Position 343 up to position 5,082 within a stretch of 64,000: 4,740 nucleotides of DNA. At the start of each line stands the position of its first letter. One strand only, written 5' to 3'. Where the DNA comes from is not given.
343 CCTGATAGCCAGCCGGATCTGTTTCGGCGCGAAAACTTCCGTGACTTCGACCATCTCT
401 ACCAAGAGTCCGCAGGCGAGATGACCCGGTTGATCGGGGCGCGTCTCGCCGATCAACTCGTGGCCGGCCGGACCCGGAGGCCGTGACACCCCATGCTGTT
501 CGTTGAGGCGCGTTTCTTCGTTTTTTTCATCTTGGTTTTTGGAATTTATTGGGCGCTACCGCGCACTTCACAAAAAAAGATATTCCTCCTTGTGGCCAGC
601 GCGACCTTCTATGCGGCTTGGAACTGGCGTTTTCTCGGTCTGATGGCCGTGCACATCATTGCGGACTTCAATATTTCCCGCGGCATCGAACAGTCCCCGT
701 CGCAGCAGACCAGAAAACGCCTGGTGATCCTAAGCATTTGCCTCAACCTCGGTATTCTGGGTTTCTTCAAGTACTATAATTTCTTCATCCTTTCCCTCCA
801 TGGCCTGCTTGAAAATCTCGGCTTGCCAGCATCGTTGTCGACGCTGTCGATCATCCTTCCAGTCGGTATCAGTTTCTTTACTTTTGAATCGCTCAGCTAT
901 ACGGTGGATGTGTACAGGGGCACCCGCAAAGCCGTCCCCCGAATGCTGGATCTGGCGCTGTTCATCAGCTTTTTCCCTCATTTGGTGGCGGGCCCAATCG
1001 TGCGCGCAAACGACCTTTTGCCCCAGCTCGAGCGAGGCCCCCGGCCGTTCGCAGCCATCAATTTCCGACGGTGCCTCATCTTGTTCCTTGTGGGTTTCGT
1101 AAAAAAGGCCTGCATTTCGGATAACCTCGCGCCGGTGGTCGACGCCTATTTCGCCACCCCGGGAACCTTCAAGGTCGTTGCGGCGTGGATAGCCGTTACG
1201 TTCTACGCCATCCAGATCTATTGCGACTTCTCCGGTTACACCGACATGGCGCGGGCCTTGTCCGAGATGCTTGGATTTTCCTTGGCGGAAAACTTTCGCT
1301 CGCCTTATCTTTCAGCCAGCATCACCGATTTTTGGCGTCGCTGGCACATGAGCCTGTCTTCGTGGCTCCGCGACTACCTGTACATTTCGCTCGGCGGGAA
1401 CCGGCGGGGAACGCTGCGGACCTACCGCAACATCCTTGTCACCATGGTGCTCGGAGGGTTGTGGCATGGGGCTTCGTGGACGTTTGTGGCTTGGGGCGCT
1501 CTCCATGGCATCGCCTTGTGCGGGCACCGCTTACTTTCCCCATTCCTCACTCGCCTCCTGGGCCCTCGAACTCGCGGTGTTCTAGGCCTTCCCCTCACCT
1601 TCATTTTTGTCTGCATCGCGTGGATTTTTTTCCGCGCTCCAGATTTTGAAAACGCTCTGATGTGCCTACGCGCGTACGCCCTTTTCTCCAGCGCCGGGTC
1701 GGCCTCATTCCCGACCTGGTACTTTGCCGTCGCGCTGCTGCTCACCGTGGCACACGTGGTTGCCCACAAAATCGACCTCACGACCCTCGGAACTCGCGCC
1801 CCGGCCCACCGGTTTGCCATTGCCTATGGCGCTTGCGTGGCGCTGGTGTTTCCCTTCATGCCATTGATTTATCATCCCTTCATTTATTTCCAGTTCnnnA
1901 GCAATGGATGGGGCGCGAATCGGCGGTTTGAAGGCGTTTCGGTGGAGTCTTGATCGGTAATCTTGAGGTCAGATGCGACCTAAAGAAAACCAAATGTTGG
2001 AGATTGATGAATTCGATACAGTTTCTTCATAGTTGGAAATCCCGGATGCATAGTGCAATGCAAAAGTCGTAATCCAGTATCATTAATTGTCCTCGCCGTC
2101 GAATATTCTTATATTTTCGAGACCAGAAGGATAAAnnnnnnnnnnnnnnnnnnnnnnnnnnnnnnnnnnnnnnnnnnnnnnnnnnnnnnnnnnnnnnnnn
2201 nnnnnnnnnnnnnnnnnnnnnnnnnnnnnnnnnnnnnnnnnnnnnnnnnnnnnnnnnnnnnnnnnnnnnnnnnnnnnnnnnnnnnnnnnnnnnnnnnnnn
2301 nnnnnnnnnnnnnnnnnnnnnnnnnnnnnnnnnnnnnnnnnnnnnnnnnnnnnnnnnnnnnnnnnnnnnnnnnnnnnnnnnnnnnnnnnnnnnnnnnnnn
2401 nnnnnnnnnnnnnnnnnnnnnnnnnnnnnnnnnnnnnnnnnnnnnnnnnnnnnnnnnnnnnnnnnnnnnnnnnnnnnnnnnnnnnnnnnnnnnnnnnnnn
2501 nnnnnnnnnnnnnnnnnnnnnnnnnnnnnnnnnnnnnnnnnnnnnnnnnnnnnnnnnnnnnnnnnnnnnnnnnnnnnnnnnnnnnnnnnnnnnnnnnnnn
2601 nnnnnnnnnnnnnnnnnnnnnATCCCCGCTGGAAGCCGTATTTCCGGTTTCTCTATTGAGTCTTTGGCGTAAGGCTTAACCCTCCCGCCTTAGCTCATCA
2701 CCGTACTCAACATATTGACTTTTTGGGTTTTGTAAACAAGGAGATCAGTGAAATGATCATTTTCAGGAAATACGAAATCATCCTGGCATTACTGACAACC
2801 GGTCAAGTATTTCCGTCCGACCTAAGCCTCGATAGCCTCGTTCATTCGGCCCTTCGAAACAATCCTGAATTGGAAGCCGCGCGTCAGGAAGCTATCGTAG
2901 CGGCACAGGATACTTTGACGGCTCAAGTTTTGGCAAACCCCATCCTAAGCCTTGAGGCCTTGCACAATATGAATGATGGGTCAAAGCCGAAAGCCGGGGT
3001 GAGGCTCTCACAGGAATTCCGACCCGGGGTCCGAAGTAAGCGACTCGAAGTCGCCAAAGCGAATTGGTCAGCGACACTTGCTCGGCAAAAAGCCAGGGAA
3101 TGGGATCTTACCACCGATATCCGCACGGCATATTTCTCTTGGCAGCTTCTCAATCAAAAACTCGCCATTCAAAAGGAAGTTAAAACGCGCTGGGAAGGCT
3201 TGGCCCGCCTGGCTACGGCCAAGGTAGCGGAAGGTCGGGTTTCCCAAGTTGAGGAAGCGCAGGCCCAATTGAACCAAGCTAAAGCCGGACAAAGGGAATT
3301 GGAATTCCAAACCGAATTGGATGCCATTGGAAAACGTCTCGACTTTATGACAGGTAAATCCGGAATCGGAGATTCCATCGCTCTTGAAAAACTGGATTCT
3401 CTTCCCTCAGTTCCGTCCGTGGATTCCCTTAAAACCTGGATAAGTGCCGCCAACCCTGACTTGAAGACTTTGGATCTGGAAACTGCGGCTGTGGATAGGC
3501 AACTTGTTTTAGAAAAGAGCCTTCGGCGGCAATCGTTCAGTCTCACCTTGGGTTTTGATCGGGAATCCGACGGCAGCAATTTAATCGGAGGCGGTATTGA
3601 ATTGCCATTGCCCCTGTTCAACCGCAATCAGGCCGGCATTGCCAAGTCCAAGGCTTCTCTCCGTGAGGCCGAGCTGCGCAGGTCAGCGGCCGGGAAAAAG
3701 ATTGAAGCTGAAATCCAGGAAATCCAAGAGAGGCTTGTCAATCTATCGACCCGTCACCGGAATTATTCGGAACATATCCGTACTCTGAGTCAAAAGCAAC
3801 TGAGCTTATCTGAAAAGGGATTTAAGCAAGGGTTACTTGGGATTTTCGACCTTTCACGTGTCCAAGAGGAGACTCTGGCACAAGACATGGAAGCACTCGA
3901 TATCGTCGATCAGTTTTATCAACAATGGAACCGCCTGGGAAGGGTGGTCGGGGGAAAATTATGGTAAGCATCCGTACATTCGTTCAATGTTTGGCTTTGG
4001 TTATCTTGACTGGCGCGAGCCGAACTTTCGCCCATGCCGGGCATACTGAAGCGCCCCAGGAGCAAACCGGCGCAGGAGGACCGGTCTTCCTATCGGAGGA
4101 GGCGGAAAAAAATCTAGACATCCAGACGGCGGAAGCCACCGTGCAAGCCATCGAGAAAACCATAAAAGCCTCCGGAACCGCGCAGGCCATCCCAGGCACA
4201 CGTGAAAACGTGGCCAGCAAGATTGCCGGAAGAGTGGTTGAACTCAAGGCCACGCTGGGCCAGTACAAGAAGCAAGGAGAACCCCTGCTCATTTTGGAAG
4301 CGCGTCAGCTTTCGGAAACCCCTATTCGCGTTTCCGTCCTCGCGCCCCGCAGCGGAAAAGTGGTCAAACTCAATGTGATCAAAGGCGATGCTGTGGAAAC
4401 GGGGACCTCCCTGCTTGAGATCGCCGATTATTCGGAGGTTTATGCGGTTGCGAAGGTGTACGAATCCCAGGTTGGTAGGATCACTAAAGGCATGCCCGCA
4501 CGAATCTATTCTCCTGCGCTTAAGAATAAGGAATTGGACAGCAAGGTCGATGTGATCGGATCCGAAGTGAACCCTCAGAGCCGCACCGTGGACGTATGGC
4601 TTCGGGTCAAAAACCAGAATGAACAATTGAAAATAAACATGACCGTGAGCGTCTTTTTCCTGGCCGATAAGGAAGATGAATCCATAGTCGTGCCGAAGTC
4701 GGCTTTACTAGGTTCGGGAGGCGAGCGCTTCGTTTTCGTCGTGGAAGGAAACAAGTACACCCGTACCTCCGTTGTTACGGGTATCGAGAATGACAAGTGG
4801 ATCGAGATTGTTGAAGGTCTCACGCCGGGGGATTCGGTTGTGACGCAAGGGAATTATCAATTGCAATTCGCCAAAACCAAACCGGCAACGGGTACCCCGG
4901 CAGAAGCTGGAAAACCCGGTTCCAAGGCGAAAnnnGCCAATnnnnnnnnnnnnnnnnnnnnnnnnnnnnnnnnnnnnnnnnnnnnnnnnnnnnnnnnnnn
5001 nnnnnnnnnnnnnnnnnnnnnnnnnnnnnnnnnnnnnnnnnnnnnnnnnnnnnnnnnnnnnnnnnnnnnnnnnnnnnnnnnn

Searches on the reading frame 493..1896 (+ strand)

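Call 46: search_protein_families(library=ncbifam, proteins=[window:493-1896:+], max_evalue=0.00001)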
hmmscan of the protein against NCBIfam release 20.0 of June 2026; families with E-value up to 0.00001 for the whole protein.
window:493-1896:+ (468 aa): 1 family
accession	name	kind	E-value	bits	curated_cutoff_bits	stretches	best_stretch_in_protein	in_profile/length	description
TIGR04091.1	LTA_dltB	equivalog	1.3e-42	146.4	375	1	6-380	6-376/380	D-alanyl-lipoteichoic acid biosynthesis protein DltB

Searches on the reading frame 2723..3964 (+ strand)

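Call 34: search_protein_families(library=pfam, proteins=[window:2723-3964:+], max_evalue=0.001)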
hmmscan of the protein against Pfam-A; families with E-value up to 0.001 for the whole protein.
window:2723-3964:+ (414 aa): 1 family
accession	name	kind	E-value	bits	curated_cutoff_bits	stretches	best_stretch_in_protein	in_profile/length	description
PF02321.23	OEP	-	8.9e-31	107.6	22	2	36-198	1-176/187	Outer membrane efflux protein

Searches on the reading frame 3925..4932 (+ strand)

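Call 34: search_protein_families(library=pfam, proteins=[window:3925-4932:+], max_evalue=0.001)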
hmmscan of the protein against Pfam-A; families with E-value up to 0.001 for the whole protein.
window:3925-4932:+ (336 aa): 4 families
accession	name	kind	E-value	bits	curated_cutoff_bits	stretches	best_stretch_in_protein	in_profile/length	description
PF16576.10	HlyD_D23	-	2.1e-31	109.3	30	1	129-241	102-214/214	Barrel-sandwich domain of CusB or HlyD membrane-fusion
PF13437.12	HlyD_3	-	3e-17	63.7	22.2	1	138-235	2-103/106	HlyD family secretion protein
PF13533.13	Biotin_lipoyl_2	-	2.3e-08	34.1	29.8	0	140-166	5-31/32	Biotin-lipoyl like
PF00364.28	Biotin_lipoyl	-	2e-05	24.8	22.1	1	102-166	15-73/73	Biotin-requiring enzyme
